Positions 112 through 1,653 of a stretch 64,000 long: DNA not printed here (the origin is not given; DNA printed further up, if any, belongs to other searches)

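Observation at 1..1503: Two consecutive type-II membrane proteins with MFD(D/N) starts, one carrying thrombospondin type-3 calcium-binding repeats, directly downstream of the giant adhesin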

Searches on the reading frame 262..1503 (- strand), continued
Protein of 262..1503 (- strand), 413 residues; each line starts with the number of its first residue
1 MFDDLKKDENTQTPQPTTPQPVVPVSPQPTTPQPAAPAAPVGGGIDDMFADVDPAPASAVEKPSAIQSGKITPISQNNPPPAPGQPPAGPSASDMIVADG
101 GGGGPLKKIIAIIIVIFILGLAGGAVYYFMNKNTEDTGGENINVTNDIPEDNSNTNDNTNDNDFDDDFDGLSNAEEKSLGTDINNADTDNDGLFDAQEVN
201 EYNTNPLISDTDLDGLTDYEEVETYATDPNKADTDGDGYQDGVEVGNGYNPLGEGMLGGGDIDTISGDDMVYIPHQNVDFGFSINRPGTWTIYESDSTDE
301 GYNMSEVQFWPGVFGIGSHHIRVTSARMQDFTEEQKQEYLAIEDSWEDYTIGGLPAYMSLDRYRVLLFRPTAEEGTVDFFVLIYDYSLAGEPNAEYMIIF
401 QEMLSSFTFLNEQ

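Call 21: find_encoding_contigs(protein=P0012, flank=10000, max_places=1)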
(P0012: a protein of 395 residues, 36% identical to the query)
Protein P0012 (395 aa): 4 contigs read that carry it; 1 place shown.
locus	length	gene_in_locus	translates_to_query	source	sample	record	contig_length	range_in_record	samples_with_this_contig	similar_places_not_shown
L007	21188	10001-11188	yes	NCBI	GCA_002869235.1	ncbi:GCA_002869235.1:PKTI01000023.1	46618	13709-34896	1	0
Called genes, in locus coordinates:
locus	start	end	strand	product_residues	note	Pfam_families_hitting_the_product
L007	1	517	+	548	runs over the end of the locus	PF18895:T4SS_pilin, PF13205:Big_5 (faint)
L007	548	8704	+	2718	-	PF18895:T4SS_pilin (weak), PF01833:TIG (faint), PF00092:VWA, PF13519:VWA_2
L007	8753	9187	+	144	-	-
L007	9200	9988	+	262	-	-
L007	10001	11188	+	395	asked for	PF18884:TSP3_bac (faint)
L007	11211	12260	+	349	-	-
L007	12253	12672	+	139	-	PF02130:YbeY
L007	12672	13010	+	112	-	PF01219:DAGK_prokar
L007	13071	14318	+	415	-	PF11104:PilM_2 (weak), PF14450:FtsA (weak), PF02491:SHS2_FTSA, PF14450:FtsA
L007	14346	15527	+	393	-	PF00091:Tubulin, PF12327:FtsZ_C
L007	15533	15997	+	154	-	PF22811:Zn_ribbon_NrdR, PF03477:ATP-cone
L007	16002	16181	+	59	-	-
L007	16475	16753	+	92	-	-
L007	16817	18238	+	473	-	PF00432:Prenyltrans, PF13243:SQHop_cyclase_C (weak), PF14478:DUF4430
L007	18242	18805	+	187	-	-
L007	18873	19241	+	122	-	-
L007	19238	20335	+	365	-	PF03462:PCRF, PF00472:RF-1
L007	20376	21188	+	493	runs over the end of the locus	-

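Call 22: find_encoding_contigs(protein=P0036, flank=10000, max_places=1)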
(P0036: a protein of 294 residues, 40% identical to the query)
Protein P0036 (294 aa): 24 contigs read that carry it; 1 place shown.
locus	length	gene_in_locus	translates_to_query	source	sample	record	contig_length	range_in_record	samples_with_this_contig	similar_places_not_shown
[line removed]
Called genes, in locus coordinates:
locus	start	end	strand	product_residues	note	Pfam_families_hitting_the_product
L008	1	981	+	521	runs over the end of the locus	PF18895:T4SS_pilin, PF13205:Big_5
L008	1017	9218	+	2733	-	PF18895:T4SS_pilin, PF01833:TIG, PF00041:fn3 (faint), PF13205:Big_5, PF00092:VWA, PF13519:VWA_2, PF13768:VWA_3 (weak)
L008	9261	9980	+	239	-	-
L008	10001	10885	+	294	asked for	PF18884:TSP3_bac (weak)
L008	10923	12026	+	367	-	-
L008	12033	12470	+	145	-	PF02130:YbeY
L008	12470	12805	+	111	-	PF01219:DAGK_prokar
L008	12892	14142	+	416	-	PF11104:PilM_2, PF02491:SHS2_FTSA, PF06723:MreB_Mbl (weak), PF14450:FtsA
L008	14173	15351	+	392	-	PF00091:Tubulin, PF12327:FtsZ_C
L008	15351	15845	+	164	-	PF22811:Zn_ribbon_NrdR, PF03477:ATP-cone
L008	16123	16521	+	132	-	-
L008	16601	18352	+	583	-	PF00432:Prenyltrans, PF13243:SQHop_cyclase_C (weak), PF14478:DUF4430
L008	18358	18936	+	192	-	-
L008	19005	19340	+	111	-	-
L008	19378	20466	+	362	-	PF03462:PCRF, PF00472:RF-1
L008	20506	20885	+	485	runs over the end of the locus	-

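Call 35: find_encoding_contigs(protein=P0093, flank=10000, max_places=1)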
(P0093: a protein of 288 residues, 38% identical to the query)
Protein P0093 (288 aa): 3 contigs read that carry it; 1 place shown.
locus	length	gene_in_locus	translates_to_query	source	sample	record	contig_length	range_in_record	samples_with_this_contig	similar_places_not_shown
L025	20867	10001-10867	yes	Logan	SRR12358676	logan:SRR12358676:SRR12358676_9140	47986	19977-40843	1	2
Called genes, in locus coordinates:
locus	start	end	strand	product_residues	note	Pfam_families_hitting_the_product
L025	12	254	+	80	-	PF01165:Ribosomal_S21 (weak)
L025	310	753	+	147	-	PF09424:YqeY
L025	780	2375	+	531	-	PF04956:TrbC (weak), PF18895:T4SS_pilin (weak), PF13205:Big_5 (weak)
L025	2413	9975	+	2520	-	PF01833:TIG (weak), PF00041:fn3 (faint), PF13205:Big_5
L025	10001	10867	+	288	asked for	PF18884:TSP3_bac (faint)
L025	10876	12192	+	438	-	-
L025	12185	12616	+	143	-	PF02130:YbeY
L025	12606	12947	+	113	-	PF01219:DAGK_prokar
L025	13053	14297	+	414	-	PF11104:PilM_2 (weak), PF02491:SHS2_FTSA, PF06723:MreB_Mbl (weak), PF14450:FtsA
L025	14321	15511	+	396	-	PF00091:Tubulin, PF12327:FtsZ_C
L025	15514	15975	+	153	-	PF22811:Zn_ribbon_NrdR, PF03477:ATP-cone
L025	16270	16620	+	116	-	-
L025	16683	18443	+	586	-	PF00432:Prenyltrans, PF13243:SQHop_cyclase_C (weak), PF13249:SQHop_cyclase_N (faint)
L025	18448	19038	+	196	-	-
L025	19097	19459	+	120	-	-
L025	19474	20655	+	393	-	PF04495:GRASP55_65 (faint), PF10459:Peptidase_S46 (faint), PF00089:Trypsin, PF13365:Trypsin_2, PF13180:PDZ_2, PF00595:PDZ (weak), PF17820:PDZ_6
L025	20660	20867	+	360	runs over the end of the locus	PF03462:PCRF, PF00472:RF-1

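Call 36: find_encoding_contigs(protein=P0112, flank=10000, max_places=1)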
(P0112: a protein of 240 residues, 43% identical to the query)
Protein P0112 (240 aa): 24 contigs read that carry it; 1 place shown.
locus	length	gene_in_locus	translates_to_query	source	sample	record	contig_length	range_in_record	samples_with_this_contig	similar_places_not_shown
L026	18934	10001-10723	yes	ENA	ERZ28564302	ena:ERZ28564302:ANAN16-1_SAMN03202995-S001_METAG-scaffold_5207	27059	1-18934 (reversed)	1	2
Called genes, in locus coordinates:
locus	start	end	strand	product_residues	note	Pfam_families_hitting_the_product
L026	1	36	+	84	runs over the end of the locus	-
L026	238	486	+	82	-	-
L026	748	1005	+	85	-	PF01165:Ribosomal_S21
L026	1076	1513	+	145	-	PF09424:YqeY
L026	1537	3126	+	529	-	PF18895:T4SS_pilin (weak), PF13205:Big_5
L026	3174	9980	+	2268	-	PF04956:TrbC (faint), PF18895:T4SS_pilin, PF01833:TIG (weak), PF13205:Big_5 (faint)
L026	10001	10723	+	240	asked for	PF18884:TSP3_bac (weak)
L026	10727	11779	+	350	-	-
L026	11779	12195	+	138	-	PF02130:YbeY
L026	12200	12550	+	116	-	PF01219:DAGK_prokar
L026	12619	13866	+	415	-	PF11104:PilM_2 (faint), PF02491:SHS2_FTSA, PF06723:MreB_Mbl (weak), PF14450:FtsA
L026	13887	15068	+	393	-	PF00091:Tubulin, PF12327:FtsZ_C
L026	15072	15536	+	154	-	PF22811:Zn_ribbon_NrdR, PF03477:ATP-cone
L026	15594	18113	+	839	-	PF01841:Transglut_core (weak)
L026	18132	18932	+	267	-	?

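Call 37: find_encoding_contigs(protein=P0091, flank=10000, max_places=1)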
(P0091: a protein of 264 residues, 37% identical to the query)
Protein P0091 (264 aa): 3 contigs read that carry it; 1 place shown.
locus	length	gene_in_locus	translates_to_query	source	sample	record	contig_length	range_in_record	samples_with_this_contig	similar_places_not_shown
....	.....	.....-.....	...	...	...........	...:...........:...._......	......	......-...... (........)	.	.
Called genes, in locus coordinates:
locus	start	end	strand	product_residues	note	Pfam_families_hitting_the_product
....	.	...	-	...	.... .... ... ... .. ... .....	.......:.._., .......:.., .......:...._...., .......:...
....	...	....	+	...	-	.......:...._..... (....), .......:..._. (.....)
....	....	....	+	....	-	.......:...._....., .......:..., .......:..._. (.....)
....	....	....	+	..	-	-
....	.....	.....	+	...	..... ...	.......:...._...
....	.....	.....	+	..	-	-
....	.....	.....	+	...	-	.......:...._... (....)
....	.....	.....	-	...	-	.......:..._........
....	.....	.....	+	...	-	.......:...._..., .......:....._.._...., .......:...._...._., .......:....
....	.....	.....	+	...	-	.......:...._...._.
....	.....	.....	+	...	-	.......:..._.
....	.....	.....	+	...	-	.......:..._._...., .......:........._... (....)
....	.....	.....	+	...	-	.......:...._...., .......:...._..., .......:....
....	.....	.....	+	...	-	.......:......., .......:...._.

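Call 38: predict_structure(alignment_id=A1)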
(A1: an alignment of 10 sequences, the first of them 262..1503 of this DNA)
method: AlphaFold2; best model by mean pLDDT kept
length: 413 residues; sequences in the alignment: 10
mean_pLDDT: 54.7   pTM: 0.40
mean pLDDT of the five models: 54.7, 54.4, 53.9, 53.5, 48.5
residues with pLDDT >= 90: 26; 70-90: 92; 50-70: 60; < 50: 235
segments of 3 or more residues with pLDDT < 50: 2-15, 38-104, 127-165, 179-230, 234-241, 243-268, 313-316
pLDDT, mean of each block of 10 residues (from residue 1): 44 41 47 44 35 35 34 35 40 35 47 62 50 35 32 33 47 50 43 42 37 39 38 47 40 39 43 87 86 78 82 55 87 83 83 89 88 84 68 71 88 51
secondary structure, 60 per line:
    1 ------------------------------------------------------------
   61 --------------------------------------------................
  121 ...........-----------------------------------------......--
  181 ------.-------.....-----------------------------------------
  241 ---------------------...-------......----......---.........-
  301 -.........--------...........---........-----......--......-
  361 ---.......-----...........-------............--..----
elements in order: H105-131 H173-178 H196-199 E272-277 E282-287 E291-299 E302-310 E319-329 H333-340 E346-351 E354-359 E364-370 E376-386 H394-405

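Call 49: find_homologous_proteins(query=A4, max_evalue=0.001)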
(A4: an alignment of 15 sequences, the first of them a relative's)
Query A4 (15 sequences) (354 aa, profile of the alignment): 47 proteins with E <= 0.001 among 8000 candidates.
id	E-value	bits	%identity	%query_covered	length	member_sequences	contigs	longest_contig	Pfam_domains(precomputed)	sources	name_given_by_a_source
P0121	3.5e-119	416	100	100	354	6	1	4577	-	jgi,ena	jgi:hypothetical protein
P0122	4.4e-113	396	39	86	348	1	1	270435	PF18884.6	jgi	-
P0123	2.8e-110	386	37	96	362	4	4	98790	-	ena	-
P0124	8.5e-105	368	37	90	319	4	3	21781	-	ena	-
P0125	2.9e-103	363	45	52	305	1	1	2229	-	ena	-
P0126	3.1e-98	347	43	51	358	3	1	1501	-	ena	-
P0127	6.1e-96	339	43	67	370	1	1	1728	-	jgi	-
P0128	3.9e-94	333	37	86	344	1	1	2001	-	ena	-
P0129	2.6e-92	327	41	33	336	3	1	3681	-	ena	-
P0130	5.9e-89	316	43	53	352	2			PF18884.6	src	-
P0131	1.9e-88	315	36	95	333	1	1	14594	-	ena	-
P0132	1.5e-85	305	41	62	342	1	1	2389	-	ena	-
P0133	1.0e-78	283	37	24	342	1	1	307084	PF18884.6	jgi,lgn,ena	-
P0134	6.5e-70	254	33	56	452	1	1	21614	-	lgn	-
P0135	2.0e-65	239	32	86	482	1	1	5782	-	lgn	-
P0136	6.5e-64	234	31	88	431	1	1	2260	PF18884.6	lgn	-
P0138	2.0e-63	232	39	24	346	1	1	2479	PF18884.6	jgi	jgi:hypothetical protein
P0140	4.2e-59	218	36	34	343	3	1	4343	PF18884.6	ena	-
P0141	1.1e-57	214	30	51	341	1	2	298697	PF18884.6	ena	-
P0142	2.0e-57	213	44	21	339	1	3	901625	PF18884.6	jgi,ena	jgi:hypothetical protein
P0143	7.0e-57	211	29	51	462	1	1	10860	PF18884.6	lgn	-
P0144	8.1e-56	207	54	14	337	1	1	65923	PF18884.6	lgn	-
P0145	1.6e-55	206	43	21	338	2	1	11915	PF18884.6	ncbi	-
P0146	2.3e-55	206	43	21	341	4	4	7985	PF18884.6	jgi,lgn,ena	-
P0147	3.2e-55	205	43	22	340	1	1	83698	PF18884.6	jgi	jgi:Bacterial TSP3 repeat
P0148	9.1e-55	204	43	17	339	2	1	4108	PF18884.6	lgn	-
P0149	9.7e-55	204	31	87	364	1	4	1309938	-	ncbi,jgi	ncbi:MAG: hypothetical protein ACNFW9_03955 [Candidatus Kerfeldbacteria bacterium]|jgi:hypothetical 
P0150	2.0e-54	203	28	52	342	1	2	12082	PF18884.6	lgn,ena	-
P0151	2.1e-54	203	27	78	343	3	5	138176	PF18884.6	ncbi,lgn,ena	-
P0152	2.2e-54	203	56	14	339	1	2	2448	PF18884.6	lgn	-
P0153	2.9e-54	202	29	51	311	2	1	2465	PF18884.6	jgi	-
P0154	3.5e-54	202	39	28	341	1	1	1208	PF18884.6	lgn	-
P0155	4.4e-53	198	38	21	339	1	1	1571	PF18884.6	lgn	-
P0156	9.2e-53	197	31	34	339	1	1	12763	PF18884.6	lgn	-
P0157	1.7e-52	197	30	51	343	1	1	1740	PF18884.6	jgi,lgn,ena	-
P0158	6.5e-52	195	38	34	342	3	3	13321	PF18884.6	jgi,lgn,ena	-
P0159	8.1e-52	194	29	50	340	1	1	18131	PF18884.6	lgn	-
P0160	1.1e-51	194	57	13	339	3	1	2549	PF18884.6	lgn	-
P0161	3.5e-51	192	55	13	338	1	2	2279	PF18884.6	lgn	-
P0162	4.6e-51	192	41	26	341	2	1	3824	PF18884.6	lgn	-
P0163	3.4e-41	159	52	14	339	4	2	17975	PF18884.6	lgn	-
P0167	1.5e-23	101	32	47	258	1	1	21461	PF18884.6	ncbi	-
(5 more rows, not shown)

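Call 50: find_encoding_contigs(protein=P0149, flank=10000, max_places=1)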
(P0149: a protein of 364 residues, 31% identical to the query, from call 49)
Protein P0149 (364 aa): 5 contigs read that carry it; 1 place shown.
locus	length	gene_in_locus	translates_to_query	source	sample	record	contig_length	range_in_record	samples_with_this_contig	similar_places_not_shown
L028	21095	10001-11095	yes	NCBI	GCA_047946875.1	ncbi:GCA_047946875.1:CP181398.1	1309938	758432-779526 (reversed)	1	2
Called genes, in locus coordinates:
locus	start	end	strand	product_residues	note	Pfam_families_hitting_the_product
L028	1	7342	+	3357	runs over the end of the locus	PF18895:T4SS_pilin, PF13205:Big_5, PF19077:Big_13 (faint), PF17957:Big_7, PF15902:Sortilin-Vps10 (faint), PF05345:He_PIG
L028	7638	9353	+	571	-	PF05345:He_PIG (weak), PF17957:Big_7 (weak)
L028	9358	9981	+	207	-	PF18884:TSP3_bac (weak)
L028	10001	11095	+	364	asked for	-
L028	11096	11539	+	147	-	PF02130:YbeY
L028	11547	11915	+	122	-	PF01219:DAGK_prokar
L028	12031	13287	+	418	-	PF11104:PilM_2 (faint), PF02491:SHS2_FTSA, PF06723:MreB_Mbl, PF14450:FtsA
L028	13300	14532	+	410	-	PF00091:Tubulin, PF12327:FtsZ_C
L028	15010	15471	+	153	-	PF22811:Zn_ribbon_NrdR, PF03477:ATP-cone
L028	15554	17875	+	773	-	PF03477:ATP-cone, PF00317:Ribonuc_red_lgN, PF02867:Ribonuc_red_lgC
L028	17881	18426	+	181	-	PF02572:CobA_CobO_BtuR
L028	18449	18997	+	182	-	PF20221:DUF6580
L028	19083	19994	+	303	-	PF01522:Polysacc_deac_1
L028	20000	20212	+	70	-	-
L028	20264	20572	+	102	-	PF27854:Heavy_Cys_CGP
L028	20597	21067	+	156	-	-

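Call 51: find_encoding_contigs(protein=P0142, flank=10000, max_places=1)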
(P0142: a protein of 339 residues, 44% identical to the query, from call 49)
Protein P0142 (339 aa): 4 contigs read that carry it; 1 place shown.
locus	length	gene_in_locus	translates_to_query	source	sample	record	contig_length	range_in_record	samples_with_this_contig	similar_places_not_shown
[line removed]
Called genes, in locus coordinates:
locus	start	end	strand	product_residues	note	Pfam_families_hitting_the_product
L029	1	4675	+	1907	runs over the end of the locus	PF18895:T4SS_pilin, PF01833:TIG, PF13205:Big_5 (weak), PF00041:fn3 (faint), PF16656:Pur_ac_phosph_N (faint)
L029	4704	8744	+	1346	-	-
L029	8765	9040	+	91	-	-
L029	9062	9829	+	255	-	PF18884:TSP3_bac (faint)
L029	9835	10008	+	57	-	-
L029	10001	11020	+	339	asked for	PF18884:TSP3_bac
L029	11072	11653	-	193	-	PF00574:CLP_protease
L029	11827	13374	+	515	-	PF21760:SecD_1st, PF22599:SecDF_P1_head, PF02355:SecD_SecF_C, PF03176:MMPL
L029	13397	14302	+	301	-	PF02355:SecD_SecF_C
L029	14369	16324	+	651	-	PF04932:Wzy_C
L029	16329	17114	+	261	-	PF06750:A24_N_bact, PF01478:Peptidase_A24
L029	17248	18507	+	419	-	PF02491:SHS2_FTSA, PF14450:FtsA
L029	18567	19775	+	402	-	PF00091:Tubulin, PF12327:FtsZ_C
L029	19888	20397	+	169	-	-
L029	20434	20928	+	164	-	-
